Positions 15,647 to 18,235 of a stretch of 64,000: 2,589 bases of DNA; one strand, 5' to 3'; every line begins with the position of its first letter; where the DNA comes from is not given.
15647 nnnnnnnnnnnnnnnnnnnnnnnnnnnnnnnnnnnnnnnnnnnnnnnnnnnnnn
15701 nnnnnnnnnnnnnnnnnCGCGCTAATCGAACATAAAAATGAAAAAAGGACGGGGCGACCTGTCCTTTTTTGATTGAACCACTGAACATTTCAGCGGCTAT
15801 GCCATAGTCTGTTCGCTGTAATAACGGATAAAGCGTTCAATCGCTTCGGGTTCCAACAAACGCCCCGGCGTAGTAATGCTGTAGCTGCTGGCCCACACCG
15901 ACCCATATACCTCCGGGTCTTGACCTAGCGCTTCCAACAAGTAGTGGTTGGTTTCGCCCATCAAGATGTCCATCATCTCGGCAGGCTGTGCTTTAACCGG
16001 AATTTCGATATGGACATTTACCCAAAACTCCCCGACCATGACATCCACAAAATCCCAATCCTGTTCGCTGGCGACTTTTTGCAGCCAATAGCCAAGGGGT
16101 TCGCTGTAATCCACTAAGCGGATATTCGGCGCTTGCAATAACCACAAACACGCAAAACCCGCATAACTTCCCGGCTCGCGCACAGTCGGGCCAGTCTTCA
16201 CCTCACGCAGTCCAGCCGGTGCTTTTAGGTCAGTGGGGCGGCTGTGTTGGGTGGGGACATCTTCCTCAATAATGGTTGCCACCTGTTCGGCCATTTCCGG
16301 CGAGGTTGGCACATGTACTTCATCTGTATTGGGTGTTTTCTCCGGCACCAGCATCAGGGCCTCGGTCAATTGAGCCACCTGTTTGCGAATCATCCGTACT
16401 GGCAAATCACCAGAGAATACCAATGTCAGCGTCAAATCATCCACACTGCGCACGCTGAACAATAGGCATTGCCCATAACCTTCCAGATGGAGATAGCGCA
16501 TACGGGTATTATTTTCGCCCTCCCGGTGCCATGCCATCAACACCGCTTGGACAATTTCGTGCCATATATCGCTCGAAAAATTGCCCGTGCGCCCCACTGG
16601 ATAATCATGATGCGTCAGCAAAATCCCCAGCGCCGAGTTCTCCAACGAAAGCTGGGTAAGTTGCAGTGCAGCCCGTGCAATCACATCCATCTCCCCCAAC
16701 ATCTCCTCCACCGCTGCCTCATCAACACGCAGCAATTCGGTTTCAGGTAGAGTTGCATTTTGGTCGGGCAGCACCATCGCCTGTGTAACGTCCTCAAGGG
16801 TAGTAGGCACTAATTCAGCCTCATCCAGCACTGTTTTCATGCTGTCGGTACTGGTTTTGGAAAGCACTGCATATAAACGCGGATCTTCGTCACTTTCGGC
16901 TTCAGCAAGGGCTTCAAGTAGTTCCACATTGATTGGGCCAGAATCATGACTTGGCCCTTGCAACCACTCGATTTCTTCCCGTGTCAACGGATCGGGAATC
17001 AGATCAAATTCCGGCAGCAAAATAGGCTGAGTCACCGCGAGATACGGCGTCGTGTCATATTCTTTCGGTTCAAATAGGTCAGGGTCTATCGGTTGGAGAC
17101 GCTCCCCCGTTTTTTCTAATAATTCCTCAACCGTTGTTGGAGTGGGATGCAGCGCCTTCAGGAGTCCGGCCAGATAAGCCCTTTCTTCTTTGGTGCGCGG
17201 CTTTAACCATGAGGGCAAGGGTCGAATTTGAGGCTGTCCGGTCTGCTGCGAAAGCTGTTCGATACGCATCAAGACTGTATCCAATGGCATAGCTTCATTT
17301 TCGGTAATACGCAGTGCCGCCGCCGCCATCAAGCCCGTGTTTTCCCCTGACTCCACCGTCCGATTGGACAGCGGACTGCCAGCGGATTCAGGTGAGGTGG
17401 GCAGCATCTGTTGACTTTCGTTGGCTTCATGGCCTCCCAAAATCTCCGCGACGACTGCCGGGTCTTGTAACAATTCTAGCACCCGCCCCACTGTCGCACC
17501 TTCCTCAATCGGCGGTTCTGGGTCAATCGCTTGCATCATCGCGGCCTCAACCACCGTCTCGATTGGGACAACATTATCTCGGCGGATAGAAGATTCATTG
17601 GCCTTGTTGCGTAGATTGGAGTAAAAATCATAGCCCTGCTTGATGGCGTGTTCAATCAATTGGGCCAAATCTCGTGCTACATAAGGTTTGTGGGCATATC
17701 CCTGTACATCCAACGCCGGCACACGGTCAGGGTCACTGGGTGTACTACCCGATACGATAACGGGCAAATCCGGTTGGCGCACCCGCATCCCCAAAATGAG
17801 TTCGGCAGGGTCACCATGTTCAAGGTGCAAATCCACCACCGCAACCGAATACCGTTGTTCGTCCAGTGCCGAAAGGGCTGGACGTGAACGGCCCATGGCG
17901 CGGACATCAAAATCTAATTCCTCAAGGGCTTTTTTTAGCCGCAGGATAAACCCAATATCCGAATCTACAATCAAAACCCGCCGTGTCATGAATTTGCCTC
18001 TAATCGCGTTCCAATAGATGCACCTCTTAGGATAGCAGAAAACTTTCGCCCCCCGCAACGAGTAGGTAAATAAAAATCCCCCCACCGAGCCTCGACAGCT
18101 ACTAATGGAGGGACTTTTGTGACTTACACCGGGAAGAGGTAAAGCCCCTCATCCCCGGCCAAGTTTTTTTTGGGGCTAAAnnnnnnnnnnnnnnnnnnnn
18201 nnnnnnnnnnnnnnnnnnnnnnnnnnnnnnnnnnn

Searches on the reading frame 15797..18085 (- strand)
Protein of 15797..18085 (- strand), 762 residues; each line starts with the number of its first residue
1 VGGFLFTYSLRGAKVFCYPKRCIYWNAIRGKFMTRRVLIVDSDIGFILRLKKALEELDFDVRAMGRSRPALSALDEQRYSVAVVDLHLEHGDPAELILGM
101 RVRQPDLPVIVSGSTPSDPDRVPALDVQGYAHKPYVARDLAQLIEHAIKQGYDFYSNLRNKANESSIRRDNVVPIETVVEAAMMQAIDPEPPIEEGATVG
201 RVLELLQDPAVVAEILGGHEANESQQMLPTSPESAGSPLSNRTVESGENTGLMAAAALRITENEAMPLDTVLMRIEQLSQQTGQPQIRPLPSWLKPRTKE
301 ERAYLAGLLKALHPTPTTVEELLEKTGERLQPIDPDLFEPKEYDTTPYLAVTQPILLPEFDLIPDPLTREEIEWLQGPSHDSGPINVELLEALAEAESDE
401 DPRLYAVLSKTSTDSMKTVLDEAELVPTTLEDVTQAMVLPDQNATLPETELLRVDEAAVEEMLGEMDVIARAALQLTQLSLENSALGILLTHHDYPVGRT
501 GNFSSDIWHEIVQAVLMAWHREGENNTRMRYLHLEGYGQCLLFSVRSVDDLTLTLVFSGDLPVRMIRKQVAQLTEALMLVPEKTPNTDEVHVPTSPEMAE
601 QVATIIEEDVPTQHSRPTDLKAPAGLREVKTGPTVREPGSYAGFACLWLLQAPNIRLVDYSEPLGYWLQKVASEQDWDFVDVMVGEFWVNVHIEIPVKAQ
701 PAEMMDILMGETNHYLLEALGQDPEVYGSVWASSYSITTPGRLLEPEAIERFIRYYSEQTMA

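Call 5: search_protein_families(library=pfam, proteins=[window:15797-18085:-], max_evalue=0.01)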
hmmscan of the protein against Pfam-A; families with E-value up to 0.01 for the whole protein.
window:15797-18085:- (762 aa): 2 families
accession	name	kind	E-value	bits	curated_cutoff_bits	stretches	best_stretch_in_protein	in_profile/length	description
PF00072.30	Response_reg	-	2.5e-09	37.7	30.2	1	37-144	1-110/111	Response regulator receiver domain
PF01797.21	Y1_Tnp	-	0.0051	17.4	23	1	664-754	28-119/121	Transposase IS200 like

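Call 6: search_protein_families(library=ncbifam, proteins=[window:15797-18085:-], max_evalue=0.01)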
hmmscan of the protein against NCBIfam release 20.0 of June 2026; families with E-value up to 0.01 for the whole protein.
window:15797-18085:- (762 aa): 23 families
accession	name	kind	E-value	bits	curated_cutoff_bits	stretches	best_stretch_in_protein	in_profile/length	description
NF033791.1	ActR_PrrA_rreg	equivalog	4.7e-08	33.2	250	1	36-113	3-80/173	ActR/PrrA/RegA family redox response regulator transcription factor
TIGR01818.1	ntrC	equivalog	5e-07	28.9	558.6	1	37-157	1-123/463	nitrogen regulation protein NR(I)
NF007928.2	PRK10643.1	equivalog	7.4e-07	29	330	1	36-148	2-116/216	two-component system response regulator PmrA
NF045505.1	RR_RssB_Pseudo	equivalog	2.8e-06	26.6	700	1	36-156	7-126/394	two-component system response regulator RssB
NF011695.0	PRK15115.1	equivalog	2.9e-06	26.3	763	1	35-152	7-126/445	two-component system response regulator GlrR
NF007005.1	PRK09468.1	equivalog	3.4e-06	26.7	331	1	34-147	3-118/237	osmolarity response regulator transcription factor OmpR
NF008296.0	PRK11083.1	equivalog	1.2e-05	24.8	273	1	34-150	3-120/228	two-component system response regulator CreB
NF012023.0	PRK15479.1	equivalog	2.2e-05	24.1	337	1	36-141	2-109/224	transcriptional regulator TctD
NF008078.0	PRK10816.1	equivalog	3.6e-05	23.4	336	1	36-140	2-108/223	two-component system response regulator PhoP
TIGR02154.1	PhoB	equivalog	0.00016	21.1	296.2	1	33-149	1-121/226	phosphate regulon transcriptional regulator PhoB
NF051870.1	NAssimRespRegNtrX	equivalog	0.00039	19.4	600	1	36-150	3-121/452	nitrogen assimilation response regulator NtrX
NF033573.1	transpos_IS200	equivalog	0.00044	20.5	55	1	663-754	33-125/126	IS200/IS605 family transposase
NF010430.0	PRK13856.1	equivalog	0.00055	19.7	344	1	35-149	2-118/241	two-component response regulator VirG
NF041734.1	resp_reg_RppA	equivalog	0.00056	19.3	250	1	36-141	2-111/229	two-component system response regulator RppA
NF007969.0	PRK10693.1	equivalog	0.00061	18.9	329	1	33-163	6-136/337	two-component system response regulator RssB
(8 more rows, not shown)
